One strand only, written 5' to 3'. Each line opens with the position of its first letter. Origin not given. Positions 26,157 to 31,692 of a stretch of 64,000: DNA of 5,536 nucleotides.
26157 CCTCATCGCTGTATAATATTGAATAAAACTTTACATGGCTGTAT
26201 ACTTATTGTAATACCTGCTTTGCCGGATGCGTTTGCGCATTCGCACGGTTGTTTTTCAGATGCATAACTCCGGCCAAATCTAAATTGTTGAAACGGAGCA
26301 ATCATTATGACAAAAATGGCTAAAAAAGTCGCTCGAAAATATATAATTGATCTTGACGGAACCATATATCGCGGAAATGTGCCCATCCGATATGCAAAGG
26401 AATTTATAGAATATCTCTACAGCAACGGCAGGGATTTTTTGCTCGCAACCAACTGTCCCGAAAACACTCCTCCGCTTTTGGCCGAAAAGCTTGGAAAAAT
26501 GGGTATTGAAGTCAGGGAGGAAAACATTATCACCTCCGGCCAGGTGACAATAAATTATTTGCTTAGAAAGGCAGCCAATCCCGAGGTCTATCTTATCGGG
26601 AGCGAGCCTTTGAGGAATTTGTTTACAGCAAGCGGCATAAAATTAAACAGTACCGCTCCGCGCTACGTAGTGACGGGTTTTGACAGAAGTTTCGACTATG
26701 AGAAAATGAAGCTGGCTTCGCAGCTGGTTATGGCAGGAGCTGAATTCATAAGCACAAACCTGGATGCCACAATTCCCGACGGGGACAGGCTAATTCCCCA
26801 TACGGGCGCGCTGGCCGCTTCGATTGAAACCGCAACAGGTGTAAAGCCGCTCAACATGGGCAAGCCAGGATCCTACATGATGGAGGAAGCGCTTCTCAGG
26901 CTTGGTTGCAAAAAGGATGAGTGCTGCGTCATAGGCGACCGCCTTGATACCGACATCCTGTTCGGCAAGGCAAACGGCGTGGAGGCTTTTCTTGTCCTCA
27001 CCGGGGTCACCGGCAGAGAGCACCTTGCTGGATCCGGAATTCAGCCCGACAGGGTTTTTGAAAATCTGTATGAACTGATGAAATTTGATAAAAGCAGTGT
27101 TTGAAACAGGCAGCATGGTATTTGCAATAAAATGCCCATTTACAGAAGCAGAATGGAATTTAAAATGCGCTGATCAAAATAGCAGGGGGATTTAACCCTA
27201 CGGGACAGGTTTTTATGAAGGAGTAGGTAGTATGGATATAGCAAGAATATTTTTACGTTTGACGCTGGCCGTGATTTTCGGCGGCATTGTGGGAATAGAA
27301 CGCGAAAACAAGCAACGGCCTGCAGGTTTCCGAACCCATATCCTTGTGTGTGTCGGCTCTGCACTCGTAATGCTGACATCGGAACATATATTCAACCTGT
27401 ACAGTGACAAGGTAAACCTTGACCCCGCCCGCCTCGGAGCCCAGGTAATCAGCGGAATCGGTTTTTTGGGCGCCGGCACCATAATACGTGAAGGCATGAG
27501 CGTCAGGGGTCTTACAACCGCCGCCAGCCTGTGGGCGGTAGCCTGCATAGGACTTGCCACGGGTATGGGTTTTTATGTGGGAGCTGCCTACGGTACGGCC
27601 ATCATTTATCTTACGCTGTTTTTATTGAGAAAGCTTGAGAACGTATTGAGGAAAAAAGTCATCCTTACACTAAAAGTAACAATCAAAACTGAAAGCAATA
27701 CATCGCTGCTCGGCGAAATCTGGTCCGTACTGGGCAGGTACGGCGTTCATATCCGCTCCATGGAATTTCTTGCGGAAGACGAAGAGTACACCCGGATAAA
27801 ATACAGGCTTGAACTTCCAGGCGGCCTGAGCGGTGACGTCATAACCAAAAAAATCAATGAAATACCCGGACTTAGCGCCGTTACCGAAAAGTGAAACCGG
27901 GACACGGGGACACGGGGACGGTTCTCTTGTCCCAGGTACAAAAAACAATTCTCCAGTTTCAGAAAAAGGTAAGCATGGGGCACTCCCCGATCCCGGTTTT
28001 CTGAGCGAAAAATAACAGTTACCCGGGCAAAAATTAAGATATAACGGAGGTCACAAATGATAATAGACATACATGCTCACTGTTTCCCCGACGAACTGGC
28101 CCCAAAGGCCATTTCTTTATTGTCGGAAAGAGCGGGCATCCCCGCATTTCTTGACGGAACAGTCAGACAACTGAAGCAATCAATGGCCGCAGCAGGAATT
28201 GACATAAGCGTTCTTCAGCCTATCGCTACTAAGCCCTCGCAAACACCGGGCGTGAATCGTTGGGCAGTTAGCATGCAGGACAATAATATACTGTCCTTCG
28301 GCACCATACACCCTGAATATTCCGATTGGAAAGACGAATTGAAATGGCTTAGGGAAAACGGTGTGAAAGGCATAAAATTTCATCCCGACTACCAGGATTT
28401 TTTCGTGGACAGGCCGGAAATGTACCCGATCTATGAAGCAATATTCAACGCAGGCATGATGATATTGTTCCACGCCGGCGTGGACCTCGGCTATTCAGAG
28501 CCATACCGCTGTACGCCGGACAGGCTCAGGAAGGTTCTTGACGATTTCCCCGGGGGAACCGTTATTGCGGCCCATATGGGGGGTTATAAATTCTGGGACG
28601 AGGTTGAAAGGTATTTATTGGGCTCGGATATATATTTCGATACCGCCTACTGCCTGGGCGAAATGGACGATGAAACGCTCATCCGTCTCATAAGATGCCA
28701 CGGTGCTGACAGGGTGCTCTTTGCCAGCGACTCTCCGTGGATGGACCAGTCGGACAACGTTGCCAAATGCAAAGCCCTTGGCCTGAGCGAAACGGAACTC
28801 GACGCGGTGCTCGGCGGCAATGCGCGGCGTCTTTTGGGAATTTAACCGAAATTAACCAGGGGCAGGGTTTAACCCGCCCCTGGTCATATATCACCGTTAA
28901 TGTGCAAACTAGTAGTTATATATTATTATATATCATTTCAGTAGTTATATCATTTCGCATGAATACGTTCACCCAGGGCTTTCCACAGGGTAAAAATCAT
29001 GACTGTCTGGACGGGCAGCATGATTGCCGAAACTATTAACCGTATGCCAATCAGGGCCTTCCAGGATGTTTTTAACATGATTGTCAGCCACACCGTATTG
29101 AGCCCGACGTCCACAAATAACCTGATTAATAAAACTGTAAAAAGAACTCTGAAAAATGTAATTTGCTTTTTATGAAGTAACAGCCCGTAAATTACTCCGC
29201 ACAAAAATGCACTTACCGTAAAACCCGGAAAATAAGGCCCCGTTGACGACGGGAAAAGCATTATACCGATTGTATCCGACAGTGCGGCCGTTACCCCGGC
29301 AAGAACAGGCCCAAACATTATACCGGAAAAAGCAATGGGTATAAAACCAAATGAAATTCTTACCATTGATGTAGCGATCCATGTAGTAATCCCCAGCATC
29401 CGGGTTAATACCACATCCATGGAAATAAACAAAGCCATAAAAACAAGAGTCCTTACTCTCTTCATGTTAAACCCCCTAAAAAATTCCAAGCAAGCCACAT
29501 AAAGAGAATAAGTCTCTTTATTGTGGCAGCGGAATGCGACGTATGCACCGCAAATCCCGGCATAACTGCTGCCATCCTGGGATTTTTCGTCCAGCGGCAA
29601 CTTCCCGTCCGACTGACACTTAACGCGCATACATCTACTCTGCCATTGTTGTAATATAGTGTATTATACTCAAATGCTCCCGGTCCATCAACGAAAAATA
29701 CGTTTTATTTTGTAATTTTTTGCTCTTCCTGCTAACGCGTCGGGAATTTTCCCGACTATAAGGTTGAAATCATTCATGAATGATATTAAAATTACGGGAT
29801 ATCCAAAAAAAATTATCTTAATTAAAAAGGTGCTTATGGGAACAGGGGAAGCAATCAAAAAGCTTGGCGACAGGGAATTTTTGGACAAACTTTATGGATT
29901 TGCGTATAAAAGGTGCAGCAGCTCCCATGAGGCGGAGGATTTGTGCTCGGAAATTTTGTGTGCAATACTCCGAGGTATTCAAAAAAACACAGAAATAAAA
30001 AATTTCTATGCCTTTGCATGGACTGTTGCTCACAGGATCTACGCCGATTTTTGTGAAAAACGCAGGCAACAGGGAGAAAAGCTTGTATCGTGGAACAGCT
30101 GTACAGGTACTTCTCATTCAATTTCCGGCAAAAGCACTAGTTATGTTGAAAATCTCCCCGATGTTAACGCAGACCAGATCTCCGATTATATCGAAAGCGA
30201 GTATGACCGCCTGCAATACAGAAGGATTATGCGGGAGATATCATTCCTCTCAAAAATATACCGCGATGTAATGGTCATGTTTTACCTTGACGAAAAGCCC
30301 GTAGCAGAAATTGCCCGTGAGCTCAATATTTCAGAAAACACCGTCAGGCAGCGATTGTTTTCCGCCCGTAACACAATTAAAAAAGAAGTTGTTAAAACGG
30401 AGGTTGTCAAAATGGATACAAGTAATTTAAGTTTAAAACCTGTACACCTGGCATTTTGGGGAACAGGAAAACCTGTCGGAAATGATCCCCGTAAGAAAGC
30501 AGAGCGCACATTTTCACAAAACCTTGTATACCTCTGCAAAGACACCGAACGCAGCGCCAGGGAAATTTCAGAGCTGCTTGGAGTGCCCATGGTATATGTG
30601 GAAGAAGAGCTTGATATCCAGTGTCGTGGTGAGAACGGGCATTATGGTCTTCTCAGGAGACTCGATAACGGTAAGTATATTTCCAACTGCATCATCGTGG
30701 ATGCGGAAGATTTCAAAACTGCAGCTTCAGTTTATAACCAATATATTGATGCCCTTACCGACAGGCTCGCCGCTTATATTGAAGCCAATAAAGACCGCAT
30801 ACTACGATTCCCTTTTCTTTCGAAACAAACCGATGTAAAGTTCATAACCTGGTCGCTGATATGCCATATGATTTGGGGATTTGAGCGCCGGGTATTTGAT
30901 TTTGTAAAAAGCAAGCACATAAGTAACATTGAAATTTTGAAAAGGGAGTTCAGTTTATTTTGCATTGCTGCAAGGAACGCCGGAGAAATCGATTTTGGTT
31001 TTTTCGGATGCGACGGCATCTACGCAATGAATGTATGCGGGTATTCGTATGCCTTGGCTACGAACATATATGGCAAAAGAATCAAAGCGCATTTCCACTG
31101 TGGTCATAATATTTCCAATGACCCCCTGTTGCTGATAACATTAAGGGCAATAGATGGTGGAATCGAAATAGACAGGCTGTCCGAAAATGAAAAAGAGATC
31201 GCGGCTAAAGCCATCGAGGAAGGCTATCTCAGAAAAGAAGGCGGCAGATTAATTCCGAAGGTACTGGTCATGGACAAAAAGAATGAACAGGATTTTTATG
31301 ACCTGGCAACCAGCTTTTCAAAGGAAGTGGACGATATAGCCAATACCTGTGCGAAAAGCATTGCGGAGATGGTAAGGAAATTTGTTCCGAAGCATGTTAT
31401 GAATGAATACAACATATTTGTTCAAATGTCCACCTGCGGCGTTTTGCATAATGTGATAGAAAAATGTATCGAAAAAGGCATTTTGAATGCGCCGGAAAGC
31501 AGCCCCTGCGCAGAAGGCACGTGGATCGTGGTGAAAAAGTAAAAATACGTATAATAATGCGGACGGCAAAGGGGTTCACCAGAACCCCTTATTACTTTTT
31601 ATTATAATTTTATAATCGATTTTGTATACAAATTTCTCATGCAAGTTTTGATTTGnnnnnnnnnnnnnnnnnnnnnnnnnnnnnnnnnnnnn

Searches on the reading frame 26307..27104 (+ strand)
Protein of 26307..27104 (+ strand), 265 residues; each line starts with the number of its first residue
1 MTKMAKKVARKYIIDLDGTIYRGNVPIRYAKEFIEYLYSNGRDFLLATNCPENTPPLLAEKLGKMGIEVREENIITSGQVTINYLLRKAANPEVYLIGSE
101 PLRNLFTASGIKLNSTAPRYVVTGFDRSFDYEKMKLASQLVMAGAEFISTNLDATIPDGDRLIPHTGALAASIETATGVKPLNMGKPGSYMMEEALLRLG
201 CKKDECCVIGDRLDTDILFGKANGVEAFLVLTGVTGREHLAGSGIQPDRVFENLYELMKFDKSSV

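Call 9: search_protein_families(library=pfam, proteins=[window:26307-27104:+], max_evalue=0.001)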
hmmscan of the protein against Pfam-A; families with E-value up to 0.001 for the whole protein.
window:26307-27104:+ (265 aa): 5 families
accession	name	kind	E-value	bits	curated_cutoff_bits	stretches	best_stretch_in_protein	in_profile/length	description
PF13242.12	Hydrolase_like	-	1.5e-22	79.7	22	1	184-257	2-75/75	HAD-hyrolase-like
PF13344.12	Hydrolase_6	-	1.8e-22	79.7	27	1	13-112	2-101/101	Haloacid dehalogenase-like hydrolase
PF00702.32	Hydrolase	-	4e-11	44.1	26.4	1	13-224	5-191/191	haloacid dehalogenase-like hydrolase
PF13419.12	HAD_2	-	8.4e-06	26.4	23.8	1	173-230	122-178/178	Haloacid dehalogenase-like hydrolase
PF09419.16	PGP_phosphatase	-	0.00067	19.7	20.4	0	173-234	101-167/168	Mitochondrial PGP phosphatase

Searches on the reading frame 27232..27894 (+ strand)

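Call 9: search_protein_families(library=pfam, proteins=[window:27232-27894:+], max_evalue=0.001)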
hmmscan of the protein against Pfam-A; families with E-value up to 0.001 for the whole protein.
window:27232-27894:+ (220 aa): 1 family
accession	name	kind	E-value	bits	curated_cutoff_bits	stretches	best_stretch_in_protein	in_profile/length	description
PF02308.21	MgtC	-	1e-43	149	31.4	1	10-137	1-120/121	MgtC family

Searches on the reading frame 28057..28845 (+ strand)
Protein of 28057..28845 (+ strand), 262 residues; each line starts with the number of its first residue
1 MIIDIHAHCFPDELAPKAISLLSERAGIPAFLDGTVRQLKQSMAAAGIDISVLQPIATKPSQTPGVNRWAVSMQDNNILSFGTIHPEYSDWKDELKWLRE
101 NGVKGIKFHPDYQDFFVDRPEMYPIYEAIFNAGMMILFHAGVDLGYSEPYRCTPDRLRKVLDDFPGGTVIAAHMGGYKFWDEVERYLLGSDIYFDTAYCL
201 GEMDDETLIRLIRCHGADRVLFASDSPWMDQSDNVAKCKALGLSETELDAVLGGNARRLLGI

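Call 9: search_protein_families(library=pfam, proteins=[window:28057-28845:+], max_evalue=0.001)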
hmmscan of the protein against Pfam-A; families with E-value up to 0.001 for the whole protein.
window:28057-28845:+ (262 aa): 1 family
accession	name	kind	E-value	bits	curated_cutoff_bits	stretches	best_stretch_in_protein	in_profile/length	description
PF04909.20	Amidohydro_2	-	5.4e-25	89.2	26.4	1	3-262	1-289/289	Amidohydrolase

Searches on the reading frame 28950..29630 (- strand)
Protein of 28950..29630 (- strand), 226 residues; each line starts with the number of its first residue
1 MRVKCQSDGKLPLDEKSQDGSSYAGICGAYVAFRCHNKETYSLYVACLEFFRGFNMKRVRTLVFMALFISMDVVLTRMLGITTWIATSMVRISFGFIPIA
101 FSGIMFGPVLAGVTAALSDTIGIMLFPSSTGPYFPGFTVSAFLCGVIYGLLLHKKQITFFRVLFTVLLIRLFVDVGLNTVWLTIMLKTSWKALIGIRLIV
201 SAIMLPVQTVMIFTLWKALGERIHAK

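Call 9: search_protein_families(library=pfam, proteins=[window:28950-29630:-], max_evalue=0.001)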
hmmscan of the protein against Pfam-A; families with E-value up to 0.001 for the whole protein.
window:28950-29630:- (226 aa): 2 families
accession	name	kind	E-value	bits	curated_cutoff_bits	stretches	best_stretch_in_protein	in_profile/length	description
PF12822.12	ECF_trnsprt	-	3.9e-10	40.4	30.7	1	60-214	1-167/169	ECF transporter, substrate-specific component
PF07155.17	ECF-ribofla_trS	-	2.9e-08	34.3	26.7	1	58-204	3-154/172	ECF-type riboflavin transporter, S component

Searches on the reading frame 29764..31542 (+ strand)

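Call 9: search_protein_families(library=pfam, proteins=[window:29764-31542:+], max_evalue=0.001)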
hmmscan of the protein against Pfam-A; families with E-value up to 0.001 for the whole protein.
window:29764-31542:+ (592 aa): 6 families
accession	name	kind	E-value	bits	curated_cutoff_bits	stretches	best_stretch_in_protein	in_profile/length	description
PF08281.18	Sigma70_r4_2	-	2.6e-14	53.1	25.7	1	153-203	2-52/54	Sigma-70, region 4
PF04542.20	Sigma70_r2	-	1.9e-10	40.8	24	1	38-101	4-69/71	Sigma-70 region 2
PF04545.22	Sigma70_r4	-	2.4e-10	40.2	24.1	1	164-207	7-50/50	Sigma-70, region 4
PF13404.12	HTH_AsnC-type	-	0.00011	22.4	27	0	179-198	19-38/42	AsnC-type helix-turn-helix domain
PF13384.12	HTH_23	-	0.00014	22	24.6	0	171-196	11-36/50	Homeodomain-like domain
PF04967.18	HTH_10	-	0.00087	19.5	23.1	0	180-205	26-51/53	HTH DNA binding domain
